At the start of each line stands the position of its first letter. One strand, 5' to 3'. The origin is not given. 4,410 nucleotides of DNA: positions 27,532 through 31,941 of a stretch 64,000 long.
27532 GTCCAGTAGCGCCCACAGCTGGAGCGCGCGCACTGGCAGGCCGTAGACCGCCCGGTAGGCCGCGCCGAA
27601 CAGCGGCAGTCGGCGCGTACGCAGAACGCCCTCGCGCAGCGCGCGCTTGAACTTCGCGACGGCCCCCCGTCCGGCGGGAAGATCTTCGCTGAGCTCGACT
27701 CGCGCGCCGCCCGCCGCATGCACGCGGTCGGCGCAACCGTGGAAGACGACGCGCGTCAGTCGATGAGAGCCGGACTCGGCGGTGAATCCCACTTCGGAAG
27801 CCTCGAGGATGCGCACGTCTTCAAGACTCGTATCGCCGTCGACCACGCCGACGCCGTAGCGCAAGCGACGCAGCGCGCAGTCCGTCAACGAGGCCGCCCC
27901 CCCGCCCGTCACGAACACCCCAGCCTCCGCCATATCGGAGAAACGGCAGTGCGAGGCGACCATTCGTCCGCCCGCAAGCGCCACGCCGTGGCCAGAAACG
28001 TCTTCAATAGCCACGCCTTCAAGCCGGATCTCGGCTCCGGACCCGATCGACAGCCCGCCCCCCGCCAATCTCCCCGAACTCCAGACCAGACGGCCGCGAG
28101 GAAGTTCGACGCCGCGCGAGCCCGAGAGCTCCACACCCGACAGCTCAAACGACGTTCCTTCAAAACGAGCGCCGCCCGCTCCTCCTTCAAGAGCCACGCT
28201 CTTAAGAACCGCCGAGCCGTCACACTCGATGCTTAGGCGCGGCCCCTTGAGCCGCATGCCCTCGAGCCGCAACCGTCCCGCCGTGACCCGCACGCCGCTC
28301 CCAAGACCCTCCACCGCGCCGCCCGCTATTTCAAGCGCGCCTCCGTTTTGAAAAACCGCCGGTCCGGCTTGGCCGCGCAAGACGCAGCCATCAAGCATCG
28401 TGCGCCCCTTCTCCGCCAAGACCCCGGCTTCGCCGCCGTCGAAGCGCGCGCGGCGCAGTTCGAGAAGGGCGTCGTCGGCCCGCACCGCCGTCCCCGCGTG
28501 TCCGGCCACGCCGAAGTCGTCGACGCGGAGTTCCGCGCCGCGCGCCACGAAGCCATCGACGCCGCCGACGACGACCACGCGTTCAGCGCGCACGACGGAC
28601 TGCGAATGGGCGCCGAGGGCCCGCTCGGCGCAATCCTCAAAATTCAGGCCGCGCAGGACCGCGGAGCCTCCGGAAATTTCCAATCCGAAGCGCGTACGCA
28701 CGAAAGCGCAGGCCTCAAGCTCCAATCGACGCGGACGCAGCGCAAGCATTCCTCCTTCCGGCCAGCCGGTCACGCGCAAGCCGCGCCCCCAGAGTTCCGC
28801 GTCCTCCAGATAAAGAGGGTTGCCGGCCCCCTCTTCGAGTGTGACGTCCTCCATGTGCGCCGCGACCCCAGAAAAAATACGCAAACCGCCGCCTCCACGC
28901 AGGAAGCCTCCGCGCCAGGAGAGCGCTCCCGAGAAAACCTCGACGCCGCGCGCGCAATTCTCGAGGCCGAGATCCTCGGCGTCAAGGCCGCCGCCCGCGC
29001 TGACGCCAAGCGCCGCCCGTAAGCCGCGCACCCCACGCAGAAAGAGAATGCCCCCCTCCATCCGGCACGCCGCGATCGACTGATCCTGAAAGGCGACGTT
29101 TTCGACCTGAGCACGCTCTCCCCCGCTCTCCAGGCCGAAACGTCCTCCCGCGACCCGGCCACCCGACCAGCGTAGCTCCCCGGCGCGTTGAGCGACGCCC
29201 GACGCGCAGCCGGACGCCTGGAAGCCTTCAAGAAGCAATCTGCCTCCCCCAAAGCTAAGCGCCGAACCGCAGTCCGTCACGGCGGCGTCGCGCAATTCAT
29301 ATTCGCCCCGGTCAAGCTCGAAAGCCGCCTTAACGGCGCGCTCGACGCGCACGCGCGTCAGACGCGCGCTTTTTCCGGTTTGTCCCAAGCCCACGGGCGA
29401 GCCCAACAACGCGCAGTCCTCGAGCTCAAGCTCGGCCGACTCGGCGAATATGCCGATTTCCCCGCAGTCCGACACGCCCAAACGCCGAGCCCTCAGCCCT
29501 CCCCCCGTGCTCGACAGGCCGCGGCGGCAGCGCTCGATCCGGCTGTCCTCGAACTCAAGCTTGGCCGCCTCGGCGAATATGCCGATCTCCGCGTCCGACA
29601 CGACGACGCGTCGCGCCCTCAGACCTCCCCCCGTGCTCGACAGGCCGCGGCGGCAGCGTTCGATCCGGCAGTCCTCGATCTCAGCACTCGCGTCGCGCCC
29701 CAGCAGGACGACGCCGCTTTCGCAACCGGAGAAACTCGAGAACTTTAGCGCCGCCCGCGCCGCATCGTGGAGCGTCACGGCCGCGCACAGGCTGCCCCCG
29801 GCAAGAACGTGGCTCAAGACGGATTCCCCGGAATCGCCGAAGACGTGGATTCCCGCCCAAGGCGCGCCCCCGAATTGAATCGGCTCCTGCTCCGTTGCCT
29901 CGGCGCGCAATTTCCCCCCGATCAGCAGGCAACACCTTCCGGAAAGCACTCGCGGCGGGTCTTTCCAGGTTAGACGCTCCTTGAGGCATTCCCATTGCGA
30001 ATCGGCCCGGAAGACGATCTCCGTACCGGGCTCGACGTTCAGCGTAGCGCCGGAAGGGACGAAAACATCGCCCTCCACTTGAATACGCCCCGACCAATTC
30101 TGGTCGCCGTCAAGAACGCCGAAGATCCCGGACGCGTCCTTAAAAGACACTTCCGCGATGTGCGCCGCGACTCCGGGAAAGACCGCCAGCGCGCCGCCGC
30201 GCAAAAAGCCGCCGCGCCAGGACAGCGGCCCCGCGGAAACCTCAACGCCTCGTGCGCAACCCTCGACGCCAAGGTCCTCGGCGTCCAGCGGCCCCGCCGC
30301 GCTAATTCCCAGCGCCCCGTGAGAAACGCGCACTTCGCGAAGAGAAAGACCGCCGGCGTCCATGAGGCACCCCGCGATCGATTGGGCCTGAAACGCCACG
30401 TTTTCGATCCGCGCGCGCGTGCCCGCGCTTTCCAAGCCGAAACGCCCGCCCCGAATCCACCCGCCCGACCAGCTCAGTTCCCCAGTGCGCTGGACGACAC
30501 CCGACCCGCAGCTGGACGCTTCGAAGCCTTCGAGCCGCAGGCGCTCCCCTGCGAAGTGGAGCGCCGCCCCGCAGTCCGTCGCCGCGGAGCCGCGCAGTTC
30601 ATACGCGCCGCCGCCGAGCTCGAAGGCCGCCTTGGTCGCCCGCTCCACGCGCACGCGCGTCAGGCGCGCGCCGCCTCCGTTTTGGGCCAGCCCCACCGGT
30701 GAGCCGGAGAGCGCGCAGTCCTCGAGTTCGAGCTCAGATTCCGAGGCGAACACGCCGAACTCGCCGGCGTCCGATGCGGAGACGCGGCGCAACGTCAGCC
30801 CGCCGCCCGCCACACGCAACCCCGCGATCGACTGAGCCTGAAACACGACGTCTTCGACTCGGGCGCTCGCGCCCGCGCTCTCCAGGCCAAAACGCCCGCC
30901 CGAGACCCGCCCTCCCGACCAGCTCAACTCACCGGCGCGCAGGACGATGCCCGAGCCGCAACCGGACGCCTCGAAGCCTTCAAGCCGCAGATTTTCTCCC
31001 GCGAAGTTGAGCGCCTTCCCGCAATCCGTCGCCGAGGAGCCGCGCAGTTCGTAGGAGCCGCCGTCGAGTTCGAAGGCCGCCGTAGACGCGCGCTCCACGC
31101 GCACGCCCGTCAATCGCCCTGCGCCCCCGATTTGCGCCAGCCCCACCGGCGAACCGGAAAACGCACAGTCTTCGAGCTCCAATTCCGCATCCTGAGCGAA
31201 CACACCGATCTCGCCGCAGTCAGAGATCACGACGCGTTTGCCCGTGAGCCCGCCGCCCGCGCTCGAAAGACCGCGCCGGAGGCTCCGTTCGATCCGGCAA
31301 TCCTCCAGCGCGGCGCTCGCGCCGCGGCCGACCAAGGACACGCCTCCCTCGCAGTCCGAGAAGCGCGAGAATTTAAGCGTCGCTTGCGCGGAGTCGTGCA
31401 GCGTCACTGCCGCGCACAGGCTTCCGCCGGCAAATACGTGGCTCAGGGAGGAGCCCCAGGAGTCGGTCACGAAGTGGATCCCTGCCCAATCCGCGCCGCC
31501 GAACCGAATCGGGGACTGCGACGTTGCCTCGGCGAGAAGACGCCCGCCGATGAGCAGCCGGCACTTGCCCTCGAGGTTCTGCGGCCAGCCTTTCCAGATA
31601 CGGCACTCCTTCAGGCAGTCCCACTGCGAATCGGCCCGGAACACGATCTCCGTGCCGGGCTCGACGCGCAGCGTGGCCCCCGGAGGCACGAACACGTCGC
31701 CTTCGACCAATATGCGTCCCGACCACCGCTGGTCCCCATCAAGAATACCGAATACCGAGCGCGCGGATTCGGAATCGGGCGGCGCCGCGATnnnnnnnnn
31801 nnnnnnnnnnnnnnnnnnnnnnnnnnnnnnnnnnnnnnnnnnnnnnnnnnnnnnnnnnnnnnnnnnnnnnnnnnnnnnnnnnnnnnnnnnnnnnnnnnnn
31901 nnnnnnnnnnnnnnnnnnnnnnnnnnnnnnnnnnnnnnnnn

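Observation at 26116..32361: Giant 2081-aa fusion: SipW/S26B-like peptidase, double beta-helix and NTase-like domain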

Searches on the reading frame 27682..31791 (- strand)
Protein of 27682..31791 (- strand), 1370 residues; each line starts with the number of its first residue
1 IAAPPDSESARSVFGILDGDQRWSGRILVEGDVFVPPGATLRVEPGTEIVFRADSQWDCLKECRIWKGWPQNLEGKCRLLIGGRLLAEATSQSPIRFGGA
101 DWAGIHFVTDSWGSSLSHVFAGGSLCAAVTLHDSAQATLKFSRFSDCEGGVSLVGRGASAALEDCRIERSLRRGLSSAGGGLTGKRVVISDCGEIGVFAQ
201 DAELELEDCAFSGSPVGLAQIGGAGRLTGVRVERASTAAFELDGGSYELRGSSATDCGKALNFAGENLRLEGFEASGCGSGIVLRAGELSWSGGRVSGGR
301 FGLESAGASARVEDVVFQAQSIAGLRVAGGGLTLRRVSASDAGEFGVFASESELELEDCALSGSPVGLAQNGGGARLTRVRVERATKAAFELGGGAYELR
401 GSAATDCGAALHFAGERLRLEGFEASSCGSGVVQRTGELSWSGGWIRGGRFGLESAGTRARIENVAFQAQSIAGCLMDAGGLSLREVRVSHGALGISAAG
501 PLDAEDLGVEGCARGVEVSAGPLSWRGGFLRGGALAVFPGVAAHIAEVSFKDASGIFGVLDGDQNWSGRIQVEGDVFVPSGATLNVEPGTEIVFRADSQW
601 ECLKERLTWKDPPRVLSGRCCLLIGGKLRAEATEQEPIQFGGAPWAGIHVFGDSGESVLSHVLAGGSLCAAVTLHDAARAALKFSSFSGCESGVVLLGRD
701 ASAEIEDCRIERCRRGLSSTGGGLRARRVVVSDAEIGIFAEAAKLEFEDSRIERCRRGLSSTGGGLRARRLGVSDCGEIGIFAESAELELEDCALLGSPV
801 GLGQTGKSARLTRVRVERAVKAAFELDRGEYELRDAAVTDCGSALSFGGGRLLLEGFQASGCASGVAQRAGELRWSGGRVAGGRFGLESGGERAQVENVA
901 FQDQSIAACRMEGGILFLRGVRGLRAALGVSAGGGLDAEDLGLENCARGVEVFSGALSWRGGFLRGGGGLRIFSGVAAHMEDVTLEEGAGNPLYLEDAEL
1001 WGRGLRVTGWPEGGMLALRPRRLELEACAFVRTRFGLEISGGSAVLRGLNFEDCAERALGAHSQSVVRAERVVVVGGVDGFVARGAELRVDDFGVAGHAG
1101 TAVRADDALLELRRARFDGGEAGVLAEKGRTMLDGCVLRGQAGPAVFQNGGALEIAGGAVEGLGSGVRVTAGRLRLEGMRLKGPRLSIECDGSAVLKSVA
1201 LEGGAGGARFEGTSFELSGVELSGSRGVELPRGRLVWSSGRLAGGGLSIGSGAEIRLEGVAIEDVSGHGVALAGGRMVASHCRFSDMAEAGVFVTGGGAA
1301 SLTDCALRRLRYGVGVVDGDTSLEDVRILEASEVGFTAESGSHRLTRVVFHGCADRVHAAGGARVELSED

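Call 4: search_protein_families(library=pfam, proteins=[window:27682-31791:-], max_evalue=1)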
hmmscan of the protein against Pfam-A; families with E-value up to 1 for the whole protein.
window:27682-31791:- (1370 aa): 4 families
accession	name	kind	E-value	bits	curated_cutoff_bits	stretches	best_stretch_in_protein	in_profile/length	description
PF13229.12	Beta_helix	-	2.9e-25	89.2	25.9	3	1243-1353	22-132/158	Right handed beta helix region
PF11142.13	DUF2917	-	0.00093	18.9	25.5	0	31-54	35-58/59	Protein of unknown function (DUF2917)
PF05048.19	NosD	-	0.0056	16.6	23.6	0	670-761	61-155/212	Periplasmic copper-binding protein (NosD)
PF10917.13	Fungus-induced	-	0.75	10.6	24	0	710-730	26-45/50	Fungus-induced protein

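Call 5: search_protein_families(library=ncbifam, proteins=[window:27682-31791:-], max_evalue=1)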
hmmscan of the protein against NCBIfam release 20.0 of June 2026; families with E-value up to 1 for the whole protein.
window:27682-31791:- (1370 aa): 0 families

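Call 71: search_protein_families(library=phrogs, proteins=[window:27682-31791:-], max_evalue=0.01)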
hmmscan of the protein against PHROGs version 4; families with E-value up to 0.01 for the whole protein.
window:27682-31791:- (1370 aa): 0 families

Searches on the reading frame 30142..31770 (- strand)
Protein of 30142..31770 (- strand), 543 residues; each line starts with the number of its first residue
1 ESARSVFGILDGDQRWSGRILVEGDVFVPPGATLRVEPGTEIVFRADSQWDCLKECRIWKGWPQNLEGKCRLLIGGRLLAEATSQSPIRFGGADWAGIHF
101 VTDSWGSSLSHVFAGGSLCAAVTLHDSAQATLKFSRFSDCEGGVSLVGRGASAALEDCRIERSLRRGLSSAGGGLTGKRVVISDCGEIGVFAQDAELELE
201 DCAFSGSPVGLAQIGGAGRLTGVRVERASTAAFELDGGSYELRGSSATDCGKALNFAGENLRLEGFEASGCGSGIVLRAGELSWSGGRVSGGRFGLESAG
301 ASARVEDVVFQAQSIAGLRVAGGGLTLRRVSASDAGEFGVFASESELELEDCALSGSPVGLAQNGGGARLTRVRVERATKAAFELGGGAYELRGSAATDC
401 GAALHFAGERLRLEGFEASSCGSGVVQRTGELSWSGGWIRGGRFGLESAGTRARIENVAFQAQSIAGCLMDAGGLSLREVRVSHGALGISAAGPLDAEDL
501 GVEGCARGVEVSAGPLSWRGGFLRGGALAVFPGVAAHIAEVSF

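Call 85: search_solved_structures(query=window:30142-31770:-, max_evalue=1)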
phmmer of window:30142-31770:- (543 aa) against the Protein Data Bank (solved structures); distinct sequences matched with E-value up to 1: 2.
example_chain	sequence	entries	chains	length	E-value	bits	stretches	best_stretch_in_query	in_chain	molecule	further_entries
3p9n_A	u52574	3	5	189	0.13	14.3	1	436-531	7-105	POSSIBLE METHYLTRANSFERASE (METHYLASE) | Putative methyltransferase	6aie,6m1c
9f5x_n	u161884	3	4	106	0.6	12.1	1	40-100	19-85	Putative NADH:ubiquinone oxidoreductase 12.5 kDa subunit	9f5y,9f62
